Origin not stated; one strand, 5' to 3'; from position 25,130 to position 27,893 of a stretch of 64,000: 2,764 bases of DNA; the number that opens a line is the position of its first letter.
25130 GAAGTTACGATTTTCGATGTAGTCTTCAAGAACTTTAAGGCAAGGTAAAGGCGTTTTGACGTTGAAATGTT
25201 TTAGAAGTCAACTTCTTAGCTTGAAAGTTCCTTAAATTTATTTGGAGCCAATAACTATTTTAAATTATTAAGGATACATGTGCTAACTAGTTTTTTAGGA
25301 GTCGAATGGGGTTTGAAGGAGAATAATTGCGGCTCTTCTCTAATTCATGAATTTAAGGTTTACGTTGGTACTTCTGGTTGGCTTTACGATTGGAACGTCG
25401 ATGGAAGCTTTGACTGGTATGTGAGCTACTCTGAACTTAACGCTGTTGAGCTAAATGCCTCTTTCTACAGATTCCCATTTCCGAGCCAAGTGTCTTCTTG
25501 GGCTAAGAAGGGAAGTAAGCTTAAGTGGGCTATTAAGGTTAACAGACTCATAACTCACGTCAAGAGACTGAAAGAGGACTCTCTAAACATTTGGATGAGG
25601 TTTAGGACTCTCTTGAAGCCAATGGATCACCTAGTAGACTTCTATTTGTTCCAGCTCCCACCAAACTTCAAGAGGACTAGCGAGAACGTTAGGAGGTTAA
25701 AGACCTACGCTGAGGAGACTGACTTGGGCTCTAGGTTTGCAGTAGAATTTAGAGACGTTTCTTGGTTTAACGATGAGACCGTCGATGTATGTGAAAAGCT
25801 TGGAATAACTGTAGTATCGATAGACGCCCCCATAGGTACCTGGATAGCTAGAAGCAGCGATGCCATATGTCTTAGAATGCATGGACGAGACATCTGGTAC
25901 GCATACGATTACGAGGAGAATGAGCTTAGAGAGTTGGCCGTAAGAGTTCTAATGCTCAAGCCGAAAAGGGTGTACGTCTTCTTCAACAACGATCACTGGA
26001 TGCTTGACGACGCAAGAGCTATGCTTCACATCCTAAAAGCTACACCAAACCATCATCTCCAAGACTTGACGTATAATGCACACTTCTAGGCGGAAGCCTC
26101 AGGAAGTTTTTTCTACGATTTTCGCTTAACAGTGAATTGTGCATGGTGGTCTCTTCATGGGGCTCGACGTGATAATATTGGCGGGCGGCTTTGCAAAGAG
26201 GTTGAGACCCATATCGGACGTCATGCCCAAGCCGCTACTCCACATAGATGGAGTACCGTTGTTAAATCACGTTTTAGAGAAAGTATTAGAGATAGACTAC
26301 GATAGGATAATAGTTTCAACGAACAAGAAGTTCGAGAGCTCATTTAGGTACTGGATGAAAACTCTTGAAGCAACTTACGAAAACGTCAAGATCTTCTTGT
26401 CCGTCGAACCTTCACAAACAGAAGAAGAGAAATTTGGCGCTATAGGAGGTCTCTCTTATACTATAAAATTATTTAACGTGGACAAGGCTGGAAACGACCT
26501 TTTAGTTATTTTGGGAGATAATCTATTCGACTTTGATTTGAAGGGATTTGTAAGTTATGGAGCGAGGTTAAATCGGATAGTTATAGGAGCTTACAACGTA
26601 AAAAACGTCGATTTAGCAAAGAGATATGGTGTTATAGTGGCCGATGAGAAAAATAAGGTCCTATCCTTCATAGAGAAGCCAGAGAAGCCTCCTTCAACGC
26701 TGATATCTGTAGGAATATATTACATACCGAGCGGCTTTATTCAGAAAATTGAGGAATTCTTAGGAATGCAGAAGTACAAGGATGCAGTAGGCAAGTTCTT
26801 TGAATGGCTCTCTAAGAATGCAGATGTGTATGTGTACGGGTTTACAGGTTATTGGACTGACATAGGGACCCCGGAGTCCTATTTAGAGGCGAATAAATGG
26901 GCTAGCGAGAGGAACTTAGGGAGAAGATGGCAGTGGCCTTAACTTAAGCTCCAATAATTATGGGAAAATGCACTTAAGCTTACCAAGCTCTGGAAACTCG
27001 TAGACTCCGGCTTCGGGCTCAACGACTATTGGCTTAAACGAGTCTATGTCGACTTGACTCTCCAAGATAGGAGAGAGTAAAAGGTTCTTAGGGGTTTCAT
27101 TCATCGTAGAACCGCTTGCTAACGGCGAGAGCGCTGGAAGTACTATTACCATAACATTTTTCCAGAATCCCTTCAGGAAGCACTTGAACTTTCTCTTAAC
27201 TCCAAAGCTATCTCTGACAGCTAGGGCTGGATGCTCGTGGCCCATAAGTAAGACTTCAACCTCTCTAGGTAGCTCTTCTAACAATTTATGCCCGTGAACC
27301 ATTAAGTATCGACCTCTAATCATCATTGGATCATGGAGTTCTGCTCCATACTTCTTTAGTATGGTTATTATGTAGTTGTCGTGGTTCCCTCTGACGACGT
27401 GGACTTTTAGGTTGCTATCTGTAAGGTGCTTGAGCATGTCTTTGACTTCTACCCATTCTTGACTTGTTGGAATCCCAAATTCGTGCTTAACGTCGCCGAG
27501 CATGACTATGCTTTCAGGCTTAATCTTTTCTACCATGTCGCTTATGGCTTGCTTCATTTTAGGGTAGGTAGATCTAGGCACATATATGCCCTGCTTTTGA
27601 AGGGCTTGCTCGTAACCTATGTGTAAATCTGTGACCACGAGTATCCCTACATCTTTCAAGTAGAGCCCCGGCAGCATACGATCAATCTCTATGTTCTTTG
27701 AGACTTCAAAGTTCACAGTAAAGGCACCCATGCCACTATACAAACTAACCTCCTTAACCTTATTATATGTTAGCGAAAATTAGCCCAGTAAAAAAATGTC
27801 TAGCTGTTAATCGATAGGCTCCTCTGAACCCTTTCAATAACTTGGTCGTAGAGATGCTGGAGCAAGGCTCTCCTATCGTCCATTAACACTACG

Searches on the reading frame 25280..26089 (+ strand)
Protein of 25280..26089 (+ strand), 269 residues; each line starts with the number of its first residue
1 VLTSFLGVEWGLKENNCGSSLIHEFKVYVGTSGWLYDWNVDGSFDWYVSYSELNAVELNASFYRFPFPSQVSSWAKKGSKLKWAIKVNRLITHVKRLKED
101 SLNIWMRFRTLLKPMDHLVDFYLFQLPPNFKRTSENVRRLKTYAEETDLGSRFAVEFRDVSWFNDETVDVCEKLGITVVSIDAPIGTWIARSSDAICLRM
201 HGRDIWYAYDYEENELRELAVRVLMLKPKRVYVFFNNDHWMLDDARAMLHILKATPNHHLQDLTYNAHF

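Call 49: search_protein_families(library=pfam, proteins=[window:25280-26089:+], max_evalue=0.0001)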
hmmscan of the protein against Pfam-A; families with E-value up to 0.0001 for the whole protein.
window:25280-26089:+ (269 aa): 1 family
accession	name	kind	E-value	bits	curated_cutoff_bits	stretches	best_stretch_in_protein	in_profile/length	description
PF01904.24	DUF72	-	1.8e-45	156.1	25.3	1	45-248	12-214/217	Protein of unknown function DUF72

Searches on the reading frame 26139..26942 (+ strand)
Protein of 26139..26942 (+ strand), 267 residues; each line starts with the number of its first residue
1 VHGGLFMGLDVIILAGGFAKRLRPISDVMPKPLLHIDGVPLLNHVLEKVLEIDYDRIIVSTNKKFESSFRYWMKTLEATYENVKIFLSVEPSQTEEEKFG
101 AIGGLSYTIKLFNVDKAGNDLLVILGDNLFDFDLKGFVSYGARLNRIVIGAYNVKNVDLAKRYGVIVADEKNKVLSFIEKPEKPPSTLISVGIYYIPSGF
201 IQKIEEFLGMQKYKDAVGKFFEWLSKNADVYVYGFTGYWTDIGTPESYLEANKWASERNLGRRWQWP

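Call 49: search_protein_families(library=pfam, proteins=[window:26139-26942:+], max_evalue=0.0001)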
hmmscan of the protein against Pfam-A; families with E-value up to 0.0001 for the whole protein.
window:26139-26942:+ (267 aa): 2 families
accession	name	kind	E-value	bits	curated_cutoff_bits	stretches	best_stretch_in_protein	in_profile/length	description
PF00483.29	NTP_transferase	-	1.4e-40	139.8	21.2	1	12-253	3-240/245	Nucleotidyl transferase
PF12804.13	NTP_transf_3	-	1.5e-08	35.4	27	1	11-64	1-49/160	MobA-like NTP transferase domain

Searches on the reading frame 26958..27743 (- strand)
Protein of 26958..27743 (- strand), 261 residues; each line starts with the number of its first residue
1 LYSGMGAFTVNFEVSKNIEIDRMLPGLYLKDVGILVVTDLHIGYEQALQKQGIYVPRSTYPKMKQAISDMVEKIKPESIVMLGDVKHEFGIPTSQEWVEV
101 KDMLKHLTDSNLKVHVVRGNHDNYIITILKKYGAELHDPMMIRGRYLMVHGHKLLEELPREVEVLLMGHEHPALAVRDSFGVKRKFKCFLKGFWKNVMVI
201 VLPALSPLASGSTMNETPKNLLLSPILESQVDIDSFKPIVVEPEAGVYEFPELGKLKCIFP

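Call 49: search_protein_families(library=pfam, proteins=[window:26958-27743:-], max_evalue=0.0001)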
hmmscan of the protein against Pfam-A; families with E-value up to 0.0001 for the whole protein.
window:26958-27743:- (261 aa): 2 families
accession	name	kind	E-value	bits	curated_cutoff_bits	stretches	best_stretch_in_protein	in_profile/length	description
PF00149.33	Metallophos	-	9.8e-11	42.9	21.5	1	34-173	3-159/191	Calcineurin-like phosphoesterase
PF12850.12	Metallophos_2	-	4e-07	30.6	27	1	34-174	3-120/154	Calcineurin-like phosphoesterase superfamily domain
